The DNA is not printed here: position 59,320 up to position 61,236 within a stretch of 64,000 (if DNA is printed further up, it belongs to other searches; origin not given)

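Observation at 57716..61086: ThDP-dependent ALS-like enzyme + ATP-grasp ligase + HAD phosphatase embedded in the glycan island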

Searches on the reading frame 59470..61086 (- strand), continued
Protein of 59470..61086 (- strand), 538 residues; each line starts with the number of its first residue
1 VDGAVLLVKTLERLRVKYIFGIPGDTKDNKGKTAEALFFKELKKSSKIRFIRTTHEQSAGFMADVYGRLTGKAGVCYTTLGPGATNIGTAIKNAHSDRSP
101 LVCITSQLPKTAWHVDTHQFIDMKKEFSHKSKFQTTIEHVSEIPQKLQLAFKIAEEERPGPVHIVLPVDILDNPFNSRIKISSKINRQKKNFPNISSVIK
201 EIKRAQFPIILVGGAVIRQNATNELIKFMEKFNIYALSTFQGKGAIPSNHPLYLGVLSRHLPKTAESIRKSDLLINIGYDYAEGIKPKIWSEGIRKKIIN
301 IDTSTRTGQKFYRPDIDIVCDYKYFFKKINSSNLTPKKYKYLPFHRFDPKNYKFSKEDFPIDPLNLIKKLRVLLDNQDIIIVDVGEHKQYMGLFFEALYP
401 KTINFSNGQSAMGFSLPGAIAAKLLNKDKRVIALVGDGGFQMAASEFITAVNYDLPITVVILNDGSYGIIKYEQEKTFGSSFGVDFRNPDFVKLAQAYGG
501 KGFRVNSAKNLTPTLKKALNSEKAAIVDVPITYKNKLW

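Call 51: find_encoding_contigs(protein=P0154, flank=10000, max_places=1)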
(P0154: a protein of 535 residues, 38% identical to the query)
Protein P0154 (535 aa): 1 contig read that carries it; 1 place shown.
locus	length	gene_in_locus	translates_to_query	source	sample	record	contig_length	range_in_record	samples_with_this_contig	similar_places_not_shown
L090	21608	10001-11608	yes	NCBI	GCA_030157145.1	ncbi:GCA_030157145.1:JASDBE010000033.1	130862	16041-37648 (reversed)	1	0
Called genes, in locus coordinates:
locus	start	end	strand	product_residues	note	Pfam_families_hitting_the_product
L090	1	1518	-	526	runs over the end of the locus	PF12161:HsdM_N, PF02384:N6_Mtase, PF05175:MTS (weak)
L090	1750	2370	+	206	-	PF01909:NTP_transf_2, PF18765:Polbeta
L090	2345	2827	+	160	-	PF05168:HEPN (weak)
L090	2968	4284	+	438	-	-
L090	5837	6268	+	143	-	PF09407:AbiEi_1 (weak)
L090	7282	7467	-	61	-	-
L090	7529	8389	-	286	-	PF03446:NAD_binding_2, PF14833:NAD_binding_11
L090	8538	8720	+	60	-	PF02416:TatA_B_E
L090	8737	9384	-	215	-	PF01569:PAP2 (weak)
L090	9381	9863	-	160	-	PF06146:PsiE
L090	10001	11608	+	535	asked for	PF02776:TPP_enzyme_N, PF00205:TPP_enzyme_M, PF02775:TPP_enzyme_C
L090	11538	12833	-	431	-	PF00571:CBS, PF00990:GGDEF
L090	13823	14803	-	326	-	PF00478:IMPDH (faint), PF03060:NMO, PF01070:FMN_dh (weak)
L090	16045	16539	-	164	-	PF18029:Glyoxalase_6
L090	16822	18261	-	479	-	PF01546:Peptidase_M20, PF07687:M20_dimer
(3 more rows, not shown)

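Call 52: find_encoding_contigs(protein=P0182, flank=8000, max_places=1)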
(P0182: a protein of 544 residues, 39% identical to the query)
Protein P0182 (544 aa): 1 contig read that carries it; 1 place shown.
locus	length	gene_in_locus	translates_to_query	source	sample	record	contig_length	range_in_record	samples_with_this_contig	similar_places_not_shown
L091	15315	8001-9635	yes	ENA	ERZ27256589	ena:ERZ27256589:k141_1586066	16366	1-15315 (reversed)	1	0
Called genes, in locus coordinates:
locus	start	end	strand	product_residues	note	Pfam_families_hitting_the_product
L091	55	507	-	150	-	PF16798:DUF5069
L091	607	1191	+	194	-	PF00657:Lipase_GDSL, PF13472:Lipase_GDSL_2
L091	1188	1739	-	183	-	PF22769:DCD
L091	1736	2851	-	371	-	PF04055:Radical_SAM, PF12544:LAM_C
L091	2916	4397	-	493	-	-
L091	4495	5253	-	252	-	PF03009:GDPD, PF13653:GDPD_2 (weak)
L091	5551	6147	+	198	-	-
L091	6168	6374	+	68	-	PF06348:DUF1059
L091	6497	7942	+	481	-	PF00206:Lyase_1, PF10415:FumaraseC_C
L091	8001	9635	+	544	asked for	PF02776:TPP_enzyme_N, PF00205:TPP_enzyme_M, PF02775:TPP_enzyme_C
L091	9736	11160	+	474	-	PF00171:Aldedh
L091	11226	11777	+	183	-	PF13590:DUF4136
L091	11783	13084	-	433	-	PF00270:DEAD, PF04851:ResIII (faint), PF00271:Helicase_C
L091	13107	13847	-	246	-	PF00588:SpoU_methylase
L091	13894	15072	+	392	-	PF00912:Transgly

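Call 71: find_related_loci(query=A3, collection=metagenome_contigs, flank=6000)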
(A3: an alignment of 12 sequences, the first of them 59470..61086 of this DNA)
Query A3 (538 aa) in metagenome_contigs; peptide patterns used: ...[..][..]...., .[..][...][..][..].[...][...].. (x = any residue, [..] = any of these).
473 stretches matched a pattern; 409 encode a relative of the query (tblastn E <= 1e-3); the best 80 are kept; 80 distinct loci.
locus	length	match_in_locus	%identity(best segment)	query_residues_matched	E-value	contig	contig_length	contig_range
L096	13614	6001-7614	93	1-538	0e+0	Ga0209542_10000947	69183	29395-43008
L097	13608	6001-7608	58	1-538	0e+0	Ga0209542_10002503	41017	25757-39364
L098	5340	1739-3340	49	1-537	8e-170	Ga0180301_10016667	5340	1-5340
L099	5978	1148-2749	49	1-537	8e-168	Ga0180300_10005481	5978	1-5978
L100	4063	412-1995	41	1-537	3e-132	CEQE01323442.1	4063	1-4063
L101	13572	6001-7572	37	1-533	2e-121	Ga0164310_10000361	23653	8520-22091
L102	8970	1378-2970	38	1-537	2e-119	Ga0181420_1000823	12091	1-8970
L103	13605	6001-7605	42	1-537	1e-118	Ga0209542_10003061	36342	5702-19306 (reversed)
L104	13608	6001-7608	36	1-537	2e-116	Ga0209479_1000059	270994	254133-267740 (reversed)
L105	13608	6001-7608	36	1-537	2e-116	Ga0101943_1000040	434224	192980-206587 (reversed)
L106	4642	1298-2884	37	4-533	8e-117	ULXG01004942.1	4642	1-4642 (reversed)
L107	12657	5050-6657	36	1-537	2e-115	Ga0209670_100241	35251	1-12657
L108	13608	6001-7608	36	1-537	9e-116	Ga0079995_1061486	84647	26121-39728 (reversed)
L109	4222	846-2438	37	1-537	2e-117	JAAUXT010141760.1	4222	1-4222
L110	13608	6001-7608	36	1-537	9e-116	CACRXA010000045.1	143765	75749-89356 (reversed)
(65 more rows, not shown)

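Call 80: find_encoding_contigs(protein=P0127, flank=7000, max_places=1)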
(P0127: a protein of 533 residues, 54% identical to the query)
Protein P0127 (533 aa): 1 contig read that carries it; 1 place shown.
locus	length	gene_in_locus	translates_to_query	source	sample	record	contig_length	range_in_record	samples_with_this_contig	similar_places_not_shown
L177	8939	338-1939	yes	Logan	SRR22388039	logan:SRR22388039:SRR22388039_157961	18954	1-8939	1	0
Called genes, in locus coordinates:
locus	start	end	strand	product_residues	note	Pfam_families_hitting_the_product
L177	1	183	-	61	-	?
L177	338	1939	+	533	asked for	PF02776:TPP_enzyme_N, PF00205:TPP_enzyme_M, PF02775:TPP_enzyme_C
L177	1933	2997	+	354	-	PF02655:ATP-grasp_3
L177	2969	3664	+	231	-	PF00702:Hydrolase, PF13419:HAD_2, PF13242:Hydrolase_like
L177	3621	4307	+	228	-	PF00535:Glycos_transf_2, PF13641:Glyco_tranf_2_3 (weak)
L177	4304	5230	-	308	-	PF01408:GFO_IDH_MocA, PF22725:GFO_IDH_MocA_C3, PF02894:GFO_IDH_MocA_C (faint)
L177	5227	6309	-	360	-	PF01041:DegT_DnrJ_EryC1, PF01053:Cys_Met_Meta_PP (weak), PF00266:Aminotran_5, PF01212:Beta_elim_lyase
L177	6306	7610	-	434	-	PF13231:PMT_2 (weak)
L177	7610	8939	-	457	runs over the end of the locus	PF00587:tRNA-synt_2b (weak), PF03129:HGTP_anticodon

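Call 81: find_encoding_contigs(protein=P0122, flank=7000, max_places=1)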
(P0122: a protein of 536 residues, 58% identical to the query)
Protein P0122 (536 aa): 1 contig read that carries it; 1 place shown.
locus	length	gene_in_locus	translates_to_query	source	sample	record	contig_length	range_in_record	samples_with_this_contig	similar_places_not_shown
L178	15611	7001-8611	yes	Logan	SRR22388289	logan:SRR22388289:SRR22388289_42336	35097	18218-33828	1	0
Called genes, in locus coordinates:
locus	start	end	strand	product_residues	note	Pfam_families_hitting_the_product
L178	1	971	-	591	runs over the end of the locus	PF03717:PBP_dimer, PF13354:Beta-lactamase2 (faint), PF00905:Transpeptidase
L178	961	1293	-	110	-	-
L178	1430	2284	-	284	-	PF01795:Methyltransf_5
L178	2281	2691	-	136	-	PF02381:MraZ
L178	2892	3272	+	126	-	-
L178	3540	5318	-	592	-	PF02543:Carbam_trans_N, PF16861:Carbam_trans_C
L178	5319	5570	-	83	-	-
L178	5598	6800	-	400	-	PF13472:Lipase_GDSL_2 (faint)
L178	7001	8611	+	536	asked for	PF02776:TPP_enzyme_N, PF00205:TPP_enzyme_M, PF02775:TPP_enzyme_C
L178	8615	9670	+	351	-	PF02655:ATP-grasp_3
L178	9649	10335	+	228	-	PF00702:Hydrolase, PF13419:HAD_2, PF13242:Hydrolase_like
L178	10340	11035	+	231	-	PF00535:Glycos_transf_2, PF13641:Glyco_tranf_2_3 (weak)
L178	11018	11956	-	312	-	PF01408:GFO_IDH_MocA, PF22725:GFO_IDH_MocA_C3, PF02894:GFO_IDH_MocA_C (faint)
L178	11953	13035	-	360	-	PF01041:DegT_DnrJ_EryC1, PF01053:Cys_Met_Meta_PP (weak), PF00266:Aminotran_5, PF01212:Beta_elim_lyase (weak)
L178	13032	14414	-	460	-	-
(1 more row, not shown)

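Call 82: find_encoding_contigs(protein=P0124, flank=7000, max_places=1)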
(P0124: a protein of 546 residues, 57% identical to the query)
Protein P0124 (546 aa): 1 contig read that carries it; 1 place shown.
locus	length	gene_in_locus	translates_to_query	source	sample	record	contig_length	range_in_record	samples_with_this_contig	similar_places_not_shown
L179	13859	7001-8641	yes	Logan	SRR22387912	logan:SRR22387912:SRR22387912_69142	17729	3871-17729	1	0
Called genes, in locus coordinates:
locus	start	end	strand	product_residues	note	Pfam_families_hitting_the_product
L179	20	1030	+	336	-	PF01594:AI-2E_transport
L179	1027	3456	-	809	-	PF00690:Cation_ATPase_N, PF00122:E1-E2_ATPase, PF00702:Hydrolase, PF08282:Hydrolase_3 (faint), PF13246:Cation_ATPase, PF00689:Cation_ATPase_C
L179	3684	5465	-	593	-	PF02543:Carbam_trans_N, PF00814:TsaD (faint), PF16861:Carbam_trans_C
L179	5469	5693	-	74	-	-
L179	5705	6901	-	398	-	PF00657:Lipase_GDSL (faint), PF13472:Lipase_GDSL_2 (weak)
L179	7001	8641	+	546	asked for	PF02776:TPP_enzyme_N, PF00205:TPP_enzyme_M, PF02775:TPP_enzyme_C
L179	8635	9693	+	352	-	PF02655:ATP-grasp_3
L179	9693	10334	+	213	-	PF00702:Hydrolase, PF03031:NIF (faint), PF08282:Hydrolase_3 (faint), PF12710:HAD, PF13419:HAD_2, PF13242:Hydrolase_like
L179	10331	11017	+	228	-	PF00535:Glycos_transf_2, PF13641:Glyco_tranf_2_3 (weak)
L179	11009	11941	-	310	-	PF01408:GFO_IDH_MocA, PF22725:GFO_IDH_MocA_C3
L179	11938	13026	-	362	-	PF01041:DegT_DnrJ_EryC1, PF00266:Aminotran_5, PF01053:Cys_Met_Meta_PP, PF01212:Beta_elim_lyase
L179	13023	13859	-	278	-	?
